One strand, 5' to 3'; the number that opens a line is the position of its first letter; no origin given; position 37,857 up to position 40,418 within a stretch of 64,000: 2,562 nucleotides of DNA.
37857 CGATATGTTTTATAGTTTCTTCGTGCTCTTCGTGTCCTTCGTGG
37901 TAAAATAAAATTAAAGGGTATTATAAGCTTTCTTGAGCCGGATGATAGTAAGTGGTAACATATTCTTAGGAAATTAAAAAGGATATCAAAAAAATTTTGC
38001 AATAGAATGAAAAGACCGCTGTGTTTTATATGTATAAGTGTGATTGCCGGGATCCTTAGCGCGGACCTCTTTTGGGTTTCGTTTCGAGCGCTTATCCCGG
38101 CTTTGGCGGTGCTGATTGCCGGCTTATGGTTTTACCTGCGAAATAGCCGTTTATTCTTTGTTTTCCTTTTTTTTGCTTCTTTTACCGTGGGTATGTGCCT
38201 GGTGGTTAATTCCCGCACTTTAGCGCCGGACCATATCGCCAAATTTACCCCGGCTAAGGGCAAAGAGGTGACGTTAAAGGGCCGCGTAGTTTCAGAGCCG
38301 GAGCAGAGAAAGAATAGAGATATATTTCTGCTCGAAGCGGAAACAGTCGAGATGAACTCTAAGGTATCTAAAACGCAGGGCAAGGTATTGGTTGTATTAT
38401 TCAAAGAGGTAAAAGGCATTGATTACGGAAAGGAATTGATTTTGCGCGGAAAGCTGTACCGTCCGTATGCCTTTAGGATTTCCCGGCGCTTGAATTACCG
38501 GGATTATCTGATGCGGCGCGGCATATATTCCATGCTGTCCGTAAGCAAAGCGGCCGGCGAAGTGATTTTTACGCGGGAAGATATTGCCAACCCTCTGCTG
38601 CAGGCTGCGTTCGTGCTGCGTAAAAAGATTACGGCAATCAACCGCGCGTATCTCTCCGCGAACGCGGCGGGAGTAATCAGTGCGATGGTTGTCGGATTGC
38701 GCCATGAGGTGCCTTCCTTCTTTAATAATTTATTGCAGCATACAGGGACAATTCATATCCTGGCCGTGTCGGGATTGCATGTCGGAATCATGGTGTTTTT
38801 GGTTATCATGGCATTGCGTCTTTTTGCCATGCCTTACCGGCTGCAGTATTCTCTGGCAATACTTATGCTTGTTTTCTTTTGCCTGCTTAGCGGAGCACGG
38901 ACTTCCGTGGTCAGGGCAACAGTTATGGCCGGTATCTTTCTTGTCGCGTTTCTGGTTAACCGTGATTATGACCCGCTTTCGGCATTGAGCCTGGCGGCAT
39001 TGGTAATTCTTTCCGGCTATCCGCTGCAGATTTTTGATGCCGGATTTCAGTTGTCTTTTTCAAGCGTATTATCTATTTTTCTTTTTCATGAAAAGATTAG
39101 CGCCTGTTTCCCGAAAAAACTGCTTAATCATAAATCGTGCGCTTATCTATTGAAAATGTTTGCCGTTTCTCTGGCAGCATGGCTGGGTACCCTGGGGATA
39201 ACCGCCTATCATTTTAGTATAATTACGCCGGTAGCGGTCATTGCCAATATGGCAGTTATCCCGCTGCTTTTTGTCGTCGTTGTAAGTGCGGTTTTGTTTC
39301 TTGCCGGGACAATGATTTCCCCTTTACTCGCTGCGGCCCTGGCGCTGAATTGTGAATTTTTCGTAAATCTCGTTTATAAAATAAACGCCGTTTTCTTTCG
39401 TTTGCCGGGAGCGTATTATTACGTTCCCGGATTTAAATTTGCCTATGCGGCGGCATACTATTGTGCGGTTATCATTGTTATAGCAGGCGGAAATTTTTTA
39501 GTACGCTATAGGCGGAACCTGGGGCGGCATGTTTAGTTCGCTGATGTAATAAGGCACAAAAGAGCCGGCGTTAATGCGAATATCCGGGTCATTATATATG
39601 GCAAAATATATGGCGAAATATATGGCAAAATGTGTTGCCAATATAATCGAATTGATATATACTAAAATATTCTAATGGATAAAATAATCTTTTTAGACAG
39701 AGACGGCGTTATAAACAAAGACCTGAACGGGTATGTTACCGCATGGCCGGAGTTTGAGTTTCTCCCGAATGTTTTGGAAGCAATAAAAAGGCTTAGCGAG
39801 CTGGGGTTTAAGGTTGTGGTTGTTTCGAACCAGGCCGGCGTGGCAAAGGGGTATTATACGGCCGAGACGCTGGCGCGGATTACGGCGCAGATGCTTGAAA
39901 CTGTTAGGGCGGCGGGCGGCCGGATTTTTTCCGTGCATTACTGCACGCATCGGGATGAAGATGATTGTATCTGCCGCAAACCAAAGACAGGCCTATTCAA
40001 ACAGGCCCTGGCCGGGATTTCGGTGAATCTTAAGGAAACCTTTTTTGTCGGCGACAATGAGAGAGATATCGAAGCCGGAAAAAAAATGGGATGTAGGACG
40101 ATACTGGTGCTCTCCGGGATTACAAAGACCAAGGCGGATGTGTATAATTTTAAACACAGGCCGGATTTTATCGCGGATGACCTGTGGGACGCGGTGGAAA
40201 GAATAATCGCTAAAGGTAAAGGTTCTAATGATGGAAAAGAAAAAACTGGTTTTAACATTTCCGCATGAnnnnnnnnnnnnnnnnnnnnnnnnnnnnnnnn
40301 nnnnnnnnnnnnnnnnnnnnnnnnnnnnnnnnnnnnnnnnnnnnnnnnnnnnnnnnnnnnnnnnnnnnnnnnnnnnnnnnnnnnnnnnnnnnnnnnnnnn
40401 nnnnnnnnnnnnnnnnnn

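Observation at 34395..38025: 3.6-kb islet with a toxin-antitoxin inserted exactly at an overlapping comEA/comEC junction, flanked by 23-bp direct repeats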

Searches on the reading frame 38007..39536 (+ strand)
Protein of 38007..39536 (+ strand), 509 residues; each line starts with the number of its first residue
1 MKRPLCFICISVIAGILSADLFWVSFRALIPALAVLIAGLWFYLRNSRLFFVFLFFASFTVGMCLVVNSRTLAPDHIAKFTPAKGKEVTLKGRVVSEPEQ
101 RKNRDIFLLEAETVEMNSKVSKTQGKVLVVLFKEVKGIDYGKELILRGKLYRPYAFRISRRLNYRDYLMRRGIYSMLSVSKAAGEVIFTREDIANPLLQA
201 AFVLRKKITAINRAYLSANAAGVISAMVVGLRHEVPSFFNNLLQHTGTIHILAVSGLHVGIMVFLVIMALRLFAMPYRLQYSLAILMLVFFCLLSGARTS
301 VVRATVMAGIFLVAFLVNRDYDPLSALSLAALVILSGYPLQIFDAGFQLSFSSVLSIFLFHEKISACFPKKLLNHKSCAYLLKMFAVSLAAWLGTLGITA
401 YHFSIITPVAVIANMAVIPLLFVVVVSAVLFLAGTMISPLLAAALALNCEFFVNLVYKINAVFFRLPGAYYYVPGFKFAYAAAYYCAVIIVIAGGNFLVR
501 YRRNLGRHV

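Call 6: search_protein_families(library=pfam, proteins=[window:38007-39536:+], max_evalue=0.01)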
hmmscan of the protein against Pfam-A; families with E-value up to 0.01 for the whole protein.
window:38007-39536:+ (509 aa): 2 families
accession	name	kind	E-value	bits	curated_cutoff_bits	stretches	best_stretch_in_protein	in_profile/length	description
PF03772.21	Competence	-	4.2e-53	180.9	23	1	227-492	1-264/270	Competence protein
PF13567.11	DUF4131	-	8.6e-28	97.5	31.6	1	28-182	8-162/165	Domain of unknown function (DUF4131)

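Call 7: search_protein_families(library=ncbifam, proteins=[window:38007-39536:+], max_evalue=0.01)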
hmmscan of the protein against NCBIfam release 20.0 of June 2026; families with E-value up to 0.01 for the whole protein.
window:38007-39536:+ (509 aa): 4 families
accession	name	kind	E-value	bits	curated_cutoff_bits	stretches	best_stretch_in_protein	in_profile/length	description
TIGR00361.1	ComEC_Rec2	equivalog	6.4e-30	103.9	190.05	1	165-463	86-371/663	DNA internalization-related competence protein ComEC/Rec2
TIGR00360.1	ComEC_N-term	subfamily_domain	1.4e-21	77.5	36.5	1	248-426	1-169/171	ComEC/Rec2-related protein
NF008580.0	PRK11539.1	equivalog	3.7e-15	55.3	969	1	205-457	183-440/758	ComEC family protein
NF045979.1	ComEC_MAG0480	equivalog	2.8e-09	36.3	150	1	236-437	210-402/461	MAG0480 family ComEC-like protein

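Call 9: find_encoding_contigs(protein=window:38007-39536:+, flank=8000, max_places=10)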
Protein window:38007-39536:+ (509 aa): no gene with exactly this product is on record in the collection.

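Call 10: find_related_loci(query=window:38007-39536:+, collection=genome_contigs, flank=8000)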
Query window:38007-39536:+ (509 aa) in genome_contigs; peptide patterns used: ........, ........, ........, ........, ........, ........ (x = any residue, [..] = any of these).
600 stretches matched a pattern (row limit reached: there are more); 4 encode a relative of the query (tblastn E <= 1e-3); 4 distinct loci.
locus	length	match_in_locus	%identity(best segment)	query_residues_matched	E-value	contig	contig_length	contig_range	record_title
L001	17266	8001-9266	31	73-488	7e-44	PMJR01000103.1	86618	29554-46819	MAG: Ignavibacteriae bacterium isolate fen_1276 73.20120600_E2D.49_contig_6301, whole genome shotgun sequence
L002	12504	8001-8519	44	245-419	7e-31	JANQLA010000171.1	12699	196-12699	MAG: Melioribacteraceae bacterium isolate PL25a_bin.33 k99_4166934, whole genome shotgun sequence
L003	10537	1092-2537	26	1-470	1e-28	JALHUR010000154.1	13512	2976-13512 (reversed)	MAG: Candidatus Aminicenantes bacterium isolate PFL55 seq_1412071, whole genome shotgun sequence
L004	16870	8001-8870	24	74-360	7e-19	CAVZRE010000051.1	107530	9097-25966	MAG: Terriglobia bacterium isolate MFD09671.bin.3.64 genome assembly, contig: contig_64697, whole genome shotgun sequenc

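Call 11: find_homologous_proteins(query=window:38007-39536:+, max_evalue=1e-20)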
Query window:38007-39536:+ (509 aa): 1609 proteins with E <= 1e-20 among 8000 candidates; the best 120 are listed.
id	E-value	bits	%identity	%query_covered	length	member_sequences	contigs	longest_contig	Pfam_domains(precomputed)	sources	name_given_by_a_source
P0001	0.0e+0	1084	100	100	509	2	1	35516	PF13567.12,PF03772.22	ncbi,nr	ncbi:MAG: ComEC family competence protein [Candidatus Omnitrophica bacterium]|nr:ComEC family compet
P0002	4.3e-139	483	49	96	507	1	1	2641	PF13567.12,PF03772.22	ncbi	-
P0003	6.2e-138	479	49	97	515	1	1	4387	PF13567.12,PF03772.22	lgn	-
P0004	3.3e-137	477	48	96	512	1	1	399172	PF13567.12,PF03772.22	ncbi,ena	-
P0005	5.3e-133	463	50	93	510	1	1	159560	PF13567.12,PF03772.22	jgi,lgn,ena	-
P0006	3.9e-131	457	47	95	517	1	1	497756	PF13567.12,PF03772.22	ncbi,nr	ncbi:MAG: ComEC/Rec2 family competence protein [PVC group bacterium]|nr:ComEC/Rec2 family competence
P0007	5.3e-130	453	48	93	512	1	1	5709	PF13567.12,PF03772.22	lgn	-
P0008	7.7e-126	439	46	99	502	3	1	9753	PF13567.12,PF03772.22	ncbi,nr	ncbi:MAG: hypothetical protein DRP78_02755 [Candidatus Omnitrophota bacterium]|nr:MAG: hypothetical 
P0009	4.5e-120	420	45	99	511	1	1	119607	PF13567.12,PF03772.22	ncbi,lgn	ncbi:MAG: ComEC/Rec2 family competence protein [Candidatus Omnitrophota bacterium]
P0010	1.2e-116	409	44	95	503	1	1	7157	PF13567.12,PF03772.22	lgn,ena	-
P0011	2.0e-115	405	43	97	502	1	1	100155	PF13567.12,PF03772.22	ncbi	ncbi:MAG: ComEC/Rec2 family competence protein [Candidatus Omnitrophota bacterium]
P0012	4.0e-115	404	42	95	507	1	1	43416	PF13567.12,PF03772.22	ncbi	-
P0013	1.2e-114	402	46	89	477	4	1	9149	PF13567.12,PF03772.22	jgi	-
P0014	3.6e-112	394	42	96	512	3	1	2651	PF13567.12,PF03772.22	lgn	-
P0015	4.1e-110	387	42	95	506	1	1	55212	PF13567.12,PF03772.22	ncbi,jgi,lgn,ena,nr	ncbi:MAG: ComEC family competence protein [Candidatus Omnitrophica bacterium]|nr:ComEC family compet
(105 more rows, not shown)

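Call 12: find_encoding_contigs(protein=P0001, flank=10000, max_places=6)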
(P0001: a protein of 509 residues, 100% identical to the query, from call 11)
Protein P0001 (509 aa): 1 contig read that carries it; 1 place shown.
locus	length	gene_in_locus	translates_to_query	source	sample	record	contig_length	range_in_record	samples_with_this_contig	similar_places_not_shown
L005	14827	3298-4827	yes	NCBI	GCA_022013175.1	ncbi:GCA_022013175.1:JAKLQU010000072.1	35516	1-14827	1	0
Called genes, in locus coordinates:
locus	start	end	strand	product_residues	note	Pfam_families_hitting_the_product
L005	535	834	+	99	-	-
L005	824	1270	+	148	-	PF11663:Toxin_YhaV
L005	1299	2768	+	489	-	-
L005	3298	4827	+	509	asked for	PF13567:DUF4131, PF03772:Competence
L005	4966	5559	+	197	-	PF00702:Hydrolase, PF08645:PNK3P, PF13419:HAD_2, PF13242:Hydrolase_like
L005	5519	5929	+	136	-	PF09383:NIL, PF13187:Fer4_9, PF00037:Fer4, PF12837:Fer4_6, PF13237:Fer4_10, PF14697:Fer4_21, PF12838:Fer4_7, PF00037:Fer4, +10 more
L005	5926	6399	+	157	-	PF13673:Acetyltransf_10, PF00583:Acetyltransf_1, PF13508:Acetyltransf_7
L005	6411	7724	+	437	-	PF00330:Aconitase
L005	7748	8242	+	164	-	PF00694:Aconitase_C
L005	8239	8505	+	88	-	PF20660:DUF6812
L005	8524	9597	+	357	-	PF00180:Iso_dh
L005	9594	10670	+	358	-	PF01118:Semialdhyde_dh, PF02774:Semialdhyde_dhC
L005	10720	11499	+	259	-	PF01416:PseudoU_synth_1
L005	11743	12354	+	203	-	-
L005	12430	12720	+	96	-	-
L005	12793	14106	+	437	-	PF00275:EPSP_synthase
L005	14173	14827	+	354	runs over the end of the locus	PF00022:Actin (weak), PF06723:MreB_Mbl, PF11104:PilM_2 (faint), PF00012:HSP70, PF14450:FtsA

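Call 13: find_encoding_contigs(protein=P0004, flank=6000, max_places=3)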
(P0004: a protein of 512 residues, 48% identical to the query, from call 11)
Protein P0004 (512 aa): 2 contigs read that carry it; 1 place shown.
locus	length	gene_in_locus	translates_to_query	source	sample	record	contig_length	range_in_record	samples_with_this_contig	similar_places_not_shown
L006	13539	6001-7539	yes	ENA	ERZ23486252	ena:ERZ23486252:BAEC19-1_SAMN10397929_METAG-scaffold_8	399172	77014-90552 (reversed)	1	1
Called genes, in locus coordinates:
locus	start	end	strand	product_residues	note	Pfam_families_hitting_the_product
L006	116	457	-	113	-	PF09723:Zn_ribbon_8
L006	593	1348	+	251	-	PF11750:DUF3307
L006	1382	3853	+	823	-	PF00133:tRNA-synt_1, PF01406:tRNA-synt_1e (faint), PF09334:tRNA-synt_1g, PF13603:tRNA-synt_1_2, PF00133:tRNA-synt_1, PF09334:tRNA-synt_1g (weak), PF08264:Anticodon_1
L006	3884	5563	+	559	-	PF13431:TPR_17 (faint), PF13424:TPR_12 (faint), PF23558:TPR_P4H (faint), PF00515:TPR_1 (faint), PF07719:TPR_2 (faint), PF23914:TPR_CcmH_CycH (weak), PF13414:TPR_11 (weak), PF13432:TPR_16 (weak), +4 more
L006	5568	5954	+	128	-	PF12826:HHH_2 (faint), PF12836:HHH_3, PF14716:HHH_8 (faint), PF00633:HHH (faint), PF14520:HHH_5 (faint)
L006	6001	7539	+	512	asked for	PF13567:DUF4131, PF03772:Competence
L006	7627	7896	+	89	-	PF00312:Ribosomal_S15, PF26634:DUF8207 (weak)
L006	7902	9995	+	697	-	PF01138:RNase_PH, PF03725:RNase_PH_C, PF03726:PNPase, PF01138:RNase_PH, PF00013:KH_1, PF00575:S1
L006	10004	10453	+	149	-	PF00692:dUTPase, PF22769:DCD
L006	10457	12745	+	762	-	PF13491:FtsK_4TM, PF17854:FtsK_alpha, PF01580:FtsK_SpoIIIE, PF09397:FtsK_gamma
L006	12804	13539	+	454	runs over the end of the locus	PF00919:UPF0004, PF04055:Radical_SAM, PF18693:TRAM_2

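Call 14: find_encoding_contigs(protein=P0005, flank=6000, max_places=3)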
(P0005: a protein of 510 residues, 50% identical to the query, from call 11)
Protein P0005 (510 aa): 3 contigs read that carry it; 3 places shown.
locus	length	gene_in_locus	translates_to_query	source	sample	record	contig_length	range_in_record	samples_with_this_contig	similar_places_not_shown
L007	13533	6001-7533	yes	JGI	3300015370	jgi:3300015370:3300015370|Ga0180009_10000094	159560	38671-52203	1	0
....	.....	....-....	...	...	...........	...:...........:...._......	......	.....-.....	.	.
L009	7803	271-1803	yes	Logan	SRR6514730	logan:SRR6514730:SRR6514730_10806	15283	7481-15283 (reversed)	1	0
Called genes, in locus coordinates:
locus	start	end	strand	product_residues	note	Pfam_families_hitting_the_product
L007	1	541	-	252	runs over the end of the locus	-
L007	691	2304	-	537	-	PF02310:B12-binding, PF04055:Radical_SAM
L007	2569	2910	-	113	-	PF09723:Zn_ribbon_8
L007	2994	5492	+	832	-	PF00133:tRNA-synt_1, PF01921:tRNA-synt_1f (faint), PF01406:tRNA-synt_1e (faint), PF09334:tRNA-synt_1g, PF13603:tRNA-synt_1_2, PF00133:tRNA-synt_1, PF09334:tRNA-synt_1g (weak), PF08264:Anticodon_1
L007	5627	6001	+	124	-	PF12826:HHH_2 (faint), PF00633:HHH (faint), PF12836:HHH_3, PF14520:HHH_5 (weak)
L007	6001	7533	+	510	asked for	PF13567:DUF4131, PF03772:Competence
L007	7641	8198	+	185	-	PF00702:Hydrolase, PF08645:PNK3P, PF13344:Hydrolase_6 (faint), PF13419:HAD_2, PF13242:Hydrolase_like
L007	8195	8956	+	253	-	PF00142:Fer4_NifH (faint), PF01656:CbiA, PF02374:ArsA_ATPase (weak), PF06564:CBP_BcsQ (weak), PF10609:ParA (faint), PF13614:AAA_31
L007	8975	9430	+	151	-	PF00583:Acetyltransf_1, PF13673:Acetyltransf_10, PF13508:Acetyltransf_7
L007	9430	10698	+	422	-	PF00330:Aconitase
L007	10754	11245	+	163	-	PF00694:Aconitase_C, PF06434:Aconitase_2_N (weak)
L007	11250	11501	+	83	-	PF20660:DUF6812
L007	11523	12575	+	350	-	PF00180:Iso_dh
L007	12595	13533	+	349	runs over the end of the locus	PF01118:Semialdhyde_dh, PF02774:Semialdhyde_dhC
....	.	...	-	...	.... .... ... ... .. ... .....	-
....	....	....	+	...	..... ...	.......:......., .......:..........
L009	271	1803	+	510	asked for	PF13567:DUF4131, PF03772:Competence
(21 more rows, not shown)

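Call 18: find_encoding_contigs(protein=P0006, flank=6000, max_places=2)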
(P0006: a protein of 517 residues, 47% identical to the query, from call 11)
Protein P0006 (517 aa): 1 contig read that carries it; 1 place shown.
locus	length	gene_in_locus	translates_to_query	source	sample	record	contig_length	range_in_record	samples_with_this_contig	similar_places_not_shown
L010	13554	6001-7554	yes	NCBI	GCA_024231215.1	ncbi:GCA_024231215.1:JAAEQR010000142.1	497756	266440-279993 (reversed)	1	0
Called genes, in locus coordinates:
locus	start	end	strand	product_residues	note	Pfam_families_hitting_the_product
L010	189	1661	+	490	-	-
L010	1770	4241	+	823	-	PF00133:tRNA-synt_1, PF01406:tRNA-synt_1e (faint), PF09334:tRNA-synt_1g, PF13603:tRNA-synt_1_2, PF00133:tRNA-synt_1, PF09334:tRNA-synt_1g (weak), PF08264:Anticodon_1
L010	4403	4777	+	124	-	PF12826:HHH_2 (faint), PF14520:HHH_5 (faint), PF12836:HHH_3, PF00633:HHH (faint)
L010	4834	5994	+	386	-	-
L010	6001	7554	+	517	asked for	PF13567:DUF4131, PF03772:Competence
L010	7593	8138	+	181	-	PF00702:Hydrolase (weak), PF08645:PNK3P, PF13419:HAD_2, PF13242:Hydrolase_like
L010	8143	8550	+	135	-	PF09383:NIL, PF13746:Fer4_18 (weak), PF12837:Fer4_6, PF13237:Fer4_10, PF14697:Fer4_21, PF12838:Fer4_7, PF13187:Fer4_9, PF00037:Fer4, +8 more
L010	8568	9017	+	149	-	PF13673:Acetyltransf_10, PF00583:Acetyltransf_1, PF13508:Acetyltransf_7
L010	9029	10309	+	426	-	PF00330:Aconitase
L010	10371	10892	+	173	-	PF00694:Aconitase_C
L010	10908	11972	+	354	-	PF00180:Iso_dh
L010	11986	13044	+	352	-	PF01118:Semialdhyde_dh, PF02774:Semialdhyde_dhC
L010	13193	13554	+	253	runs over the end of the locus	PF01416:PseudoU_synth_1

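Call 19: find_encoding_contigs(protein=P0003, flank=6000, max_places=2)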
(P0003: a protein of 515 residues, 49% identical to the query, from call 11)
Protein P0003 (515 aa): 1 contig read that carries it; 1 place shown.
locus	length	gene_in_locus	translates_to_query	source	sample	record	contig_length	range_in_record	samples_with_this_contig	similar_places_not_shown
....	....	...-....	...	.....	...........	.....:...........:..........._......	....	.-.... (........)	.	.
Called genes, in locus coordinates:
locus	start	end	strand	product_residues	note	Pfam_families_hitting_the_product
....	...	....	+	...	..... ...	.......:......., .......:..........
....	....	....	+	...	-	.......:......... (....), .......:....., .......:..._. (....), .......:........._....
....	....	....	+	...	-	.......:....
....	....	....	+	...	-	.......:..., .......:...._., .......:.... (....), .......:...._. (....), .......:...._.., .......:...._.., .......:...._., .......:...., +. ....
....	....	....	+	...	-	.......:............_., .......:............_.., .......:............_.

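Call 20: find_encoding_contigs(protein=P0009, flank=6000, max_places=2)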
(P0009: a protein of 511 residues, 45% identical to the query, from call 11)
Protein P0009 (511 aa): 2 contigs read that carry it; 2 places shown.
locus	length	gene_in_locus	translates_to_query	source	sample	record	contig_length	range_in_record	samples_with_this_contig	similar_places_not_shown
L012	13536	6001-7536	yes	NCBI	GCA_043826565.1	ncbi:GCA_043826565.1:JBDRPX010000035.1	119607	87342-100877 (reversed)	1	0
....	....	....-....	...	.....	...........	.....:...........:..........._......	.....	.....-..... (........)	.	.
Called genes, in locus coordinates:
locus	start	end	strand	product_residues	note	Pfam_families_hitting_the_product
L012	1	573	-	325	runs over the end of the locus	PF12127:FloA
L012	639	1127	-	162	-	PF24961:NfeD_membrane (weak), PF01957:NfeD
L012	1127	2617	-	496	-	PF01972:SDH_protease, PF25145:NfeD1b_N, PF24961:NfeD_membrane, PF01957:NfeD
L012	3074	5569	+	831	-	PF00133:tRNA-synt_1, PF01406:tRNA-synt_1e (faint), PF01921:tRNA-synt_1f (faint), PF09334:tRNA-synt_1g, PF13603:tRNA-synt_1_2, PF00133:tRNA-synt_1, PF09334:tRNA-synt_1g, PF08264:Anticodon_1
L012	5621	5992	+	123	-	PF12826:HHH_2 (weak), PF14520:HHH_5 (faint), PF00633:HHH (weak), PF12836:HHH_3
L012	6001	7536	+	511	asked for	PF13567:DUF4131, PF03772:Competence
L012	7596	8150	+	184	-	PF00702:Hydrolase (weak), PF08645:PNK3P, PF13419:HAD_2 (weak), PF13242:Hydrolase_like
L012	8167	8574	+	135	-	PF09383:NIL, PF00037:Fer4, PF12837:Fer4_6, PF13237:Fer4_10, PF14697:Fer4_21, PF12838:Fer4_7, PF13187:Fer4_9, PF00037:Fer4 (weak), +8 more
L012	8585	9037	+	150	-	PF13673:Acetyltransf_10, PF00583:Acetyltransf_1, PF13508:Acetyltransf_7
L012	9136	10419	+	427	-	PF00330:Aconitase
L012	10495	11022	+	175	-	PF00694:Aconitase_C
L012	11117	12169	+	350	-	PF00180:Iso_dh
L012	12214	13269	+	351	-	PF01118:Semialdhyde_dh, PF02774:Semialdhyde_dhC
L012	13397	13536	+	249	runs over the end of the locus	PF01416:PseudoU_synth_1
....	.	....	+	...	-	?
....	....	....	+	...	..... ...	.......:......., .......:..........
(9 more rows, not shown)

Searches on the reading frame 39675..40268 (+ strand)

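Call 6: search_protein_families(library=pfam, proteins=[window:39675-40268:+], max_evalue=0.01)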
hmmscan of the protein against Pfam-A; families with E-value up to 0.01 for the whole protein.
window:39675-40268:+ (197 aa): 6 families
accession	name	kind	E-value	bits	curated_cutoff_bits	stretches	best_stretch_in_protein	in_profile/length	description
PF13242.12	Hydrolase_like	-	2e-21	76.1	22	1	99-173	1-75/75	HAD-hyrolase-like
PF13419.12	HAD_2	-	4e-12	47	23.8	1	25-145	76-178/178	Haloacid dehalogenase-like hydrolase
PF08645.17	PNK3P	-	1.2e-11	45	22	1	4-130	2-128/161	Polynucleotide kinase 3 phosphatase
PF00702.32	Hydrolase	-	3e-11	44.5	26.4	1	11-139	81-191/191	haloacid dehalogenase-like hydrolase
PF13344.12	Hydrolase_6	-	0.0007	20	27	1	5-61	1-47/101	Haloacid dehalogenase-like hydrolase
PF12689.13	Acid_PPase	-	0.0021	18.4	27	1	26-153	43-158/169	Acid Phosphatase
